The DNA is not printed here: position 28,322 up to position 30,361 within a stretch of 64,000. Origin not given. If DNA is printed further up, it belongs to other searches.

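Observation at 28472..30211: T9SS-targeted two-HKD phospholipase-D-superfamily enzyme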

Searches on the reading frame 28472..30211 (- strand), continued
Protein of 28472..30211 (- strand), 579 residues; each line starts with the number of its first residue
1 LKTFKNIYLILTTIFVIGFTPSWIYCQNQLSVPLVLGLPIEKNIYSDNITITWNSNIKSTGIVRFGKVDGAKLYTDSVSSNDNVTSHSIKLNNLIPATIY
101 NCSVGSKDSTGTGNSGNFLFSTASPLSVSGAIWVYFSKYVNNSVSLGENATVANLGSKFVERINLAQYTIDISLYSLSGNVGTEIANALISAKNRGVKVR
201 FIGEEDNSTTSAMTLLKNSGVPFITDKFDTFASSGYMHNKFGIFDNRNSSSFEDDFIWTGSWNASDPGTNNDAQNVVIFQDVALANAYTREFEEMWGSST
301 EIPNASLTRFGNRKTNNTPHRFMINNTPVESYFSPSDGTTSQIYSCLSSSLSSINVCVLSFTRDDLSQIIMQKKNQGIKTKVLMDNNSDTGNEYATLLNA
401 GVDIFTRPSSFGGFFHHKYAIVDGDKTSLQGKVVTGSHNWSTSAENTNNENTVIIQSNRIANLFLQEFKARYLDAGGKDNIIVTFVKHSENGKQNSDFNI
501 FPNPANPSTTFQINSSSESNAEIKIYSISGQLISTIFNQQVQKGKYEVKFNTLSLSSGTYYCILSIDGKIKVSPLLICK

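Call 12: search_solved_structures(query=window:28472-30211:-, max_evalue=0.01, show_alignments=3)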
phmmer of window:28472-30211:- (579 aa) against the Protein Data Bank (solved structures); distinct sequences matched with E-value up to 0.01: 12.
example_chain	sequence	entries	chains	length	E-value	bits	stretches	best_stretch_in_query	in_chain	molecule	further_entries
4ggj_A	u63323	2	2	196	3.3e-14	55.9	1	336-470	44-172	Mitochondrial cardiolipin hydrolase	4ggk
9lkx_K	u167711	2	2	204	2.9e-13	52.8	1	338-470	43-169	Mitochondrial cardiolipin hydrolase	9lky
1byr_A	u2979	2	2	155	3e-11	46.1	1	329-472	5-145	PROTEIN (ENDONUCLEASE)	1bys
4h4a_A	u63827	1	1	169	4.7e-06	29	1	157-299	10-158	Mitochondrial cardiolipin hydrolase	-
4gen_A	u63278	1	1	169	5.6e-06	28.7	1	157-298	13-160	Mitochondrial cardiolipin hydrolase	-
4gel_A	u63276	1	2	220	9.9e-06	27.9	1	154-299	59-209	Mitochondrial cardiolipin hydrolase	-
6ehi_A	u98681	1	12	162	1.4e-05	27.4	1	341-453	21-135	Nuclease NucT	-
4gem_A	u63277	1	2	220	6.2e-05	25.3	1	154-299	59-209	Mitochondrial cardiolipin hydrolase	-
8v05_A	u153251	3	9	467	0.0006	22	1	178-335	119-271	5'-3' exonuclease PLD3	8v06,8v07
7e0m_A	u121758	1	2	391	0.0028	19.8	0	162-269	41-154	Phospholipase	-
30ie_B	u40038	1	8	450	0.0069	18.5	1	167-326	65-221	Virion nicking-joining enzyme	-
9l9z_H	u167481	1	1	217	0.0095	18.1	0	25-87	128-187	Heavy chain of mAb 6H8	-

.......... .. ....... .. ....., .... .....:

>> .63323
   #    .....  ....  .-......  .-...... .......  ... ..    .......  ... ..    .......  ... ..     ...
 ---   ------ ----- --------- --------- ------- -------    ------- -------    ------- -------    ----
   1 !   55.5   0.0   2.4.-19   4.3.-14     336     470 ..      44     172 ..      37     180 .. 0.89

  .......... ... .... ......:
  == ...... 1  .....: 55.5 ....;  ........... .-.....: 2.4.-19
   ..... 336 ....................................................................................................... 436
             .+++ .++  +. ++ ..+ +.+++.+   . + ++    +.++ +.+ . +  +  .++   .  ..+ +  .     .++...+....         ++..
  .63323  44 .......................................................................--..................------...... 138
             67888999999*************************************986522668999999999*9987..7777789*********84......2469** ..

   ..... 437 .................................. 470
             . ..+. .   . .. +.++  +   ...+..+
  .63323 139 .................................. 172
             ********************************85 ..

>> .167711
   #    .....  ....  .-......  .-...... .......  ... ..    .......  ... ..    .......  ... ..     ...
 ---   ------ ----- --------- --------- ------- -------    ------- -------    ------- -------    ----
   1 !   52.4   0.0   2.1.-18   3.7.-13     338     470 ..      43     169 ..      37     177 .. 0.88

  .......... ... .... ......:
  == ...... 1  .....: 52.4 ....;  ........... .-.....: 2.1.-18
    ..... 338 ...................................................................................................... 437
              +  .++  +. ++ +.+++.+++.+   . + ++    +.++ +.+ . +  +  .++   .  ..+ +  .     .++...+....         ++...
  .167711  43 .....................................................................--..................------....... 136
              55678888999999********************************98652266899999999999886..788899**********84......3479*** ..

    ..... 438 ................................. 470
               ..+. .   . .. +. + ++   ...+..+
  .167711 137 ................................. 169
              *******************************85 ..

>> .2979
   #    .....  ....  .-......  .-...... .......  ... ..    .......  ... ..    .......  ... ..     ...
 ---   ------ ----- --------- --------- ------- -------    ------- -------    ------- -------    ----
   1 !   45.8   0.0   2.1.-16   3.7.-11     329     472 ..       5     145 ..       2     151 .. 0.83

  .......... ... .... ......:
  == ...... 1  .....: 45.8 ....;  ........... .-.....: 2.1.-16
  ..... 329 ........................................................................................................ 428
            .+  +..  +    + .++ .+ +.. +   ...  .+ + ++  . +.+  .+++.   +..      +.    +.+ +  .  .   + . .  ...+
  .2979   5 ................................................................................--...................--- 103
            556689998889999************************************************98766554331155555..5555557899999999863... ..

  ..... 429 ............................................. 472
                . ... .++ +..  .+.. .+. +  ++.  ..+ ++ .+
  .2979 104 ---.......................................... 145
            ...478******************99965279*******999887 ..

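Call 20: find_related_loci(query=A1, collection=genome_contigs, flank=10000)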
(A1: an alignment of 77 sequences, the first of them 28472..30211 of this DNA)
Query A1 (579 aa) in genome_contigs; peptide patterns used: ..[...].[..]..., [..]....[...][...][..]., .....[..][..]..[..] (x = any residue, [..] = any of these).
600 stretches matched a pattern (row limit reached: there are more); 581 encode a relative of the query (tblastn E <= 1e-3); the best 80 are kept; 80 distinct loci.
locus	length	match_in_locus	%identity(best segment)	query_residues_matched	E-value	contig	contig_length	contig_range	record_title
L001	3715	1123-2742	52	39-579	0e+0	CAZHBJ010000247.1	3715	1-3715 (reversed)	MAG TPA_asm: uncultured Ignavibacteriaceae bacterium isolate SRP214966_co3_344 genome assembly, contig: NODE_54553_lengt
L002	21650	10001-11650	50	33-579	2e-174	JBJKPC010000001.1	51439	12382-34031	MAG: Candidatus Kryptoniota bacterium isolate Bin_110 S1Ck127_1242960_flag_0_multi_23.9955_len_51439, whole genome shotg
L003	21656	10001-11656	49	33-579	1e-169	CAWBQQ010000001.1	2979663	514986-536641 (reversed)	MAG: uncultured Bacteroidetes bacterium isolate MFD01828.bin.1.43 genome assembly, contig: contig_24171, whole genome sh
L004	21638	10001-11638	50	31-579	5e-169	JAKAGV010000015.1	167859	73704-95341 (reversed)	MAG: Bacteroidetes bacterium isolate WY2.bin67 NODE_106_length_167859_cov_17.023067, whole genome shotgun sequence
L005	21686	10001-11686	49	24-579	2e-168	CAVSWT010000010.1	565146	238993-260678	MAG: uncultured Ignavibacteriales bacterium isolate MFD05684.bin.1.223 genome assembly, contig: contig_20439, whole geno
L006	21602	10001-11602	49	39-571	2e-165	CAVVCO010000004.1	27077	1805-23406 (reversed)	MAG: uncultured Ignavibacteriales bacterium isolate MFD02416.bin.1.346 genome assembly, contig: contig_105206, whole gen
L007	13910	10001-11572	50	39-564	2e-164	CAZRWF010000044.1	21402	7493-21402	MAG TPA_asm: uncultured Chitinophagaceae bacterium isolate SRP287453_co1_101 genome assembly, contig: NODE_4316_length_2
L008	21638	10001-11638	48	33-579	1e-169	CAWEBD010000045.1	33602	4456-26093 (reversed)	MAG: uncultured Bacteroidetes bacterium isolate MFD01299.bin.2.3 genome assembly, contig: contig_127378, whole genome sh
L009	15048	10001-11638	49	33-579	2e-170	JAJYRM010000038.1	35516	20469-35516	MAG: Bacteroidetes bacterium isolate DX1.bin11 NODE_1643_length_35516_cov_5.449236, whole genome shotgun sequence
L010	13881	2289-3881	50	34-561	3e-162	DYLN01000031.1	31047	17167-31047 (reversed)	MAG TPA_asm: Melioribacter roseus isolate SulCav_AS07-7_2_36_23 SulCav_AS07_7_1350_length_31047_cov_12_305305, whole gen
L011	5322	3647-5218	49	34-561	3e-162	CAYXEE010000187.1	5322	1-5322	MAG TPA_asm: uncultured Chitinophagaceae bacterium isolate SRP257756_co1_98 genome assembly, contig: NODE_14615_length_5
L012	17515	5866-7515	46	1-561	1e-158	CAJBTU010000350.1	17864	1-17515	MAG: uncultured Ignavibacteriae bacterium isolate Loc090721-7m_bin-539 genome assembly, contig: bin-539:350/426, whole g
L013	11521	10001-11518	52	39-546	7e-159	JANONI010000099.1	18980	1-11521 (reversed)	MAG: Bacteroidota bacterium isolate VAR_43_metabat_429 VAR_43_k141_611778, whole genome shotgun sequence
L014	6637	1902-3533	47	33-579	1e-157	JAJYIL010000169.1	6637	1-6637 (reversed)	MAG: Bacteroidetes bacterium isolate DBS2-1.bin11 NODE_23356_length_6637_cov_1.112289, whole genome shotgun sequence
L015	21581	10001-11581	49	34-561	9e-157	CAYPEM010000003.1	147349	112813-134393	MAG TPA_asm: uncultured Chitinophagaceae bacterium isolate SRP292972_co2_148 genome assembly, contig: NODE_85_length_147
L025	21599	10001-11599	47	31-565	2e-141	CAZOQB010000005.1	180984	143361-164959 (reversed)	MAG TPA_asm: uncultured Ignavibacteriaceae bacterium isolate binchicken_co191_10 genome assembly, contig: NODE_73_length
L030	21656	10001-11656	42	31-579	6e-134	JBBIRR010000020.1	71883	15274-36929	MAG: Ignavibacteriales bacterium isolate ETS170220_bin_354 NODE_245_length_71883_cov_5.80081, whole genome shotgun seque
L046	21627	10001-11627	48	37-579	3e-126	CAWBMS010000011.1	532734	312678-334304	MAG: Ignavibacteriota bacterium isolate MFD01476.bin.2.45 genome assembly, contig: contig_50048, whole genome shotgun se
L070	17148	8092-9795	36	21-579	2e-95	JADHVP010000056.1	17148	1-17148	MAG: Ignavibacteria bacterium isolate BS750m-G4 BS-750m-C5338, whole genome shotgun sequence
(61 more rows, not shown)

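Call 26: predict_structure(alignment_id=A1)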
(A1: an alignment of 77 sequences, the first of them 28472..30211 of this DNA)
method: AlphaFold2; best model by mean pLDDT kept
length: 579 residues; sequences in the alignment: 77
mean_pLDDT: 89.9   pTM: 0.79
mean pLDDT of the five models: 89.9, 89.8, 89.3, 89.3, 89.1
residues with pLDDT >= 90: 439; 70-90: 94; 50-70: 6; < 50: 40
segments of 3 or more residues with pLDDT < 50: 1-28, 484-495
pLDDT, mean of each block of 10 residues (from residue 1): 33 34 45 91 97 97 95 94 97 97 97 95 89 97 89 97 98 97 98 98 96 97 96 88 93 94 92 97 97 97 97 95 96 96 98 96 96 96 90 94 94 93 91 97 94 98 98 90 49 60 89 87 93 88 85 91 91 93
secondary structure, 60 per line:
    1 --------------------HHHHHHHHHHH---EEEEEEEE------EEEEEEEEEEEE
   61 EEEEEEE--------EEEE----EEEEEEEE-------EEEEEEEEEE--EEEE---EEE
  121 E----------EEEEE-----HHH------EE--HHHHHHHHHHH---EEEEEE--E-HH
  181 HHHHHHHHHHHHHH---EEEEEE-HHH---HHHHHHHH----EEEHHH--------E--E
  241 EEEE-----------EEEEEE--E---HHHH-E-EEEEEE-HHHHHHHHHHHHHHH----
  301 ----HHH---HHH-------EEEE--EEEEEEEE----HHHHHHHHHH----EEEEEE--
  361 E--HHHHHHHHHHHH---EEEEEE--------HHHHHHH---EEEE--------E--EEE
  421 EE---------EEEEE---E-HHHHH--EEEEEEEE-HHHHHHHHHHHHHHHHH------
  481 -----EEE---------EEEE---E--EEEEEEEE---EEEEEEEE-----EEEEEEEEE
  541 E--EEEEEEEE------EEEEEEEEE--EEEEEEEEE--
elements in order: H21-31 E35-42 E49-67 E76-79 E84-91 E99-108 E111-114 E118-121 E132-136 H155-165 E169-174 H179-194 E198-203 H211-218 E223-225 E240-244 E256-261 H268-271 E275-280 H282-296 E321-324 E327-334 H339-348 E353-358 H364-375 E379-384 H393-399 E403-406 E418-422 E432-436 H442-446 E449-456 H458-474 E486-488 E498-501 E508-515 E519-526 E532-541 E544-551 E558-566 E569-577

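Call 29: search_protein_families(library=pfam, proteins=[L030:15289-15840:+, L005:6229-7206:+, L006:7170-8252:+, L005:1881-3413:+, L070:622-3432:+, L004:20193-21563:-, L030:13450-15168:+, L011:921-1562:-, L046:7878-8273:-, L025:7578-8231:+], max_evalue=0.01)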
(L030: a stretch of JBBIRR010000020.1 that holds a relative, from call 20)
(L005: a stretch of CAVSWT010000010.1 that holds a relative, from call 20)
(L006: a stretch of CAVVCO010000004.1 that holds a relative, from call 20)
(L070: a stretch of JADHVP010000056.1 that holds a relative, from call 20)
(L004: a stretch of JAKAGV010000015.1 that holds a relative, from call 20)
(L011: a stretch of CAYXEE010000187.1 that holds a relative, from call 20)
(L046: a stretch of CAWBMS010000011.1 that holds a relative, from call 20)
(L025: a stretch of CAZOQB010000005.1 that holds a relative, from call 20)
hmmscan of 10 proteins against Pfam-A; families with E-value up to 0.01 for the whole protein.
L030:15289-15840:+ (183 aa): 3 families
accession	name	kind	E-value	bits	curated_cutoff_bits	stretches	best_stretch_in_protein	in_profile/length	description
PF14559.12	TPR_19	-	5.7e-05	23.8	25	0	88-118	5-35/68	Tetratricopeptide repeat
PF00515.34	TPR_1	-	0.0043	17.3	27.8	0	88-105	15-32/34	Tetratricopeptide repeat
PF13428.12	TPR_14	-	0.0045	18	23.5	0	88-113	15-40/44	Tetratricopeptide repeat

L005:6229-7206:+ (325 aa): 3 families
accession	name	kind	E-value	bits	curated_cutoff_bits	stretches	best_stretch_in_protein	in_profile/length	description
PF19572.5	PorV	-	3.7e-11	43.5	27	1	32-250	9-234/243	Type IX secretion system protein PorV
PF03349.22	Toluene_X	-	2.9e-08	33.1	29.7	1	41-155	19-109/421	Outer membrane protein transport protein (OMPP1/FadL/TodX)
PF03687.19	UPF0164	-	3.1e-07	30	21.4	1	37-113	43-118/325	Uncharacterised protein family (UPF0164)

L006:7170-8252:+ (360 aa): 2 families
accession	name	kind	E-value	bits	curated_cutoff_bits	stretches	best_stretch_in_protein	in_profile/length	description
PF01436.27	NHL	-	2.9e-08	33.8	20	0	327-353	1-28/28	NHL repeat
PF08450.18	SGL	-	0.0018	18.4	26.3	0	278-335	176-232/246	SMP-30/Gluconolactonase/LRE-like region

L005:1881-3413:+ (510 aa): 0 families

L070:622-3432:+ (936 aa): 6 families
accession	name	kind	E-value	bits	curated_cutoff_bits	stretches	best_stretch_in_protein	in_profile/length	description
PF00593.30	TonB_dep_Rec_b-barrel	-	2e-21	77.8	27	1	356-815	9-392/436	TonB dependent receptor-like, beta-barrel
PF14905.12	OMP_b-brl_3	-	6.8e-15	55.5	27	1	477-882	55-382/408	Outer membrane protein beta-barrel family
PF13620.12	CarboxypepD_reg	-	7.4e-15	55.5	32.3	1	26-101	2-81/82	Carboxypeptidase regulatory-like domain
PF13715.12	CarbopepD_reg_2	-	2.1e-14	53.8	32.2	1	27-110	2-85/88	CarboxypepD_reg-like domain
PF07715.20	Plug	-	2.8e-12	47.5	23.9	1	125-219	5-106/107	TonB-dependent Receptor Plug Domain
PF17210.9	SdrD_B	-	0.0093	16.6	29.7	0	30-96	16-84/112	SdrD B-like domain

L004:20193-21563:- (456 aa): 3 families
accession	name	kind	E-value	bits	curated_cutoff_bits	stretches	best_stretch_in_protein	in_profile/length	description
PF18962.6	Por_Secre_tail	-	2.2e-10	41.1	27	1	378-453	2-74/75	Secretion system C-terminal sorting domain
PF13860.13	FlgD_ig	-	0.00011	22.6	27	1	388-442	14-74/79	FlgD Ig-like domain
PF15902.12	Sortilin-Vps10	-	0.00052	19.4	33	1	216-320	12-120/446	Sortilin, neurotensin receptor 3,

L030:13450-15168:+ (572 aa): 4 families
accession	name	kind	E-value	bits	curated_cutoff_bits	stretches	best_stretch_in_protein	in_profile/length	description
PF18962.6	Por_Secre_tail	-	9.5e-09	35.9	27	1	487-552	3-65/75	Secretion system C-terminal sorting domain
PF13860.13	FlgD_ig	-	0.00084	19.7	27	1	494-551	10-75/79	FlgD Ig-like domain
PF08309.17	LVIVD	-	0.00093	18.9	20.2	1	289-324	5-39/42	LVIVD repeat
PF13585.12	CHU_C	-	0.0013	19.3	27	1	505-563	28-84/86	CHU_C Type IX secretion signal domain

L011:921-1562:- (213 aa): 1 family
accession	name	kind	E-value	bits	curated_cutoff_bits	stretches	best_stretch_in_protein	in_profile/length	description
PF01066.26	CDP-OH_P_transf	-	3.5e-39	135.1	22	1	8-150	2-138/152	CDP-alcohol phosphatidyltransferase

L046:7878-8273:- (131 aa): 5 families
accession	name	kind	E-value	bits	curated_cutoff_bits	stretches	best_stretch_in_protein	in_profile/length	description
PF00293.34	NUDIX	-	5.5e-22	78.6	21.1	1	7-127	3-133/134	NUDIX domain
PF14815.12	NUDIX_4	-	2.8e-12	46.9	35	1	10-126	2-112/113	NUDIX domain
PF22327.2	Nudt16-like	-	0.00046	20.6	27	1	35-73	36-75/161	U8 snoRNA-decapping enzyme-like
PF04981.18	NMD3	-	0.002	18.1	24.9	1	12-94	26-113/243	NMD3 family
PF13869.12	NUDIX_2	-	0.0055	16.6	27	1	13-71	52-110/188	Nucleotide hydrolase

L025:7578-8231:+ (217 aa): 7 families
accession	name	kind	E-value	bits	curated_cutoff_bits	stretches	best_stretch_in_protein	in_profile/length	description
PF00717.28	Peptidase_S24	-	4.8e-24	84.7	23.3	1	98-210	1-115/116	Peptidase S24-like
PF01381.28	HTH_3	-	5.2e-12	46.1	23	1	9-63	1-55/55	Helix-turn-helix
PF12844.13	HTH_19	-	1.3e-10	41.4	30.2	1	6-69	1-64/64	Helix-turn-helix domain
PF13560.12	HTH_31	-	2.3e-08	34.6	27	1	5-60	2-58/64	Helix-turn-helix domain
PF07022.19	Phage_CI_repr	-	6.5e-07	30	22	1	20-71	15-65/65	Bacteriophage CI repressor helix-turn-helix domain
PF10502.14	Peptidase_S26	-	0.00025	21.5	22.9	1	134-177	26-76/168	Signal peptidase, peptidase S26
PF13443.12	HTH_26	-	0.0093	16.6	22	0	8-61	1-55/63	Cro/C1-type HTH DNA-binding domain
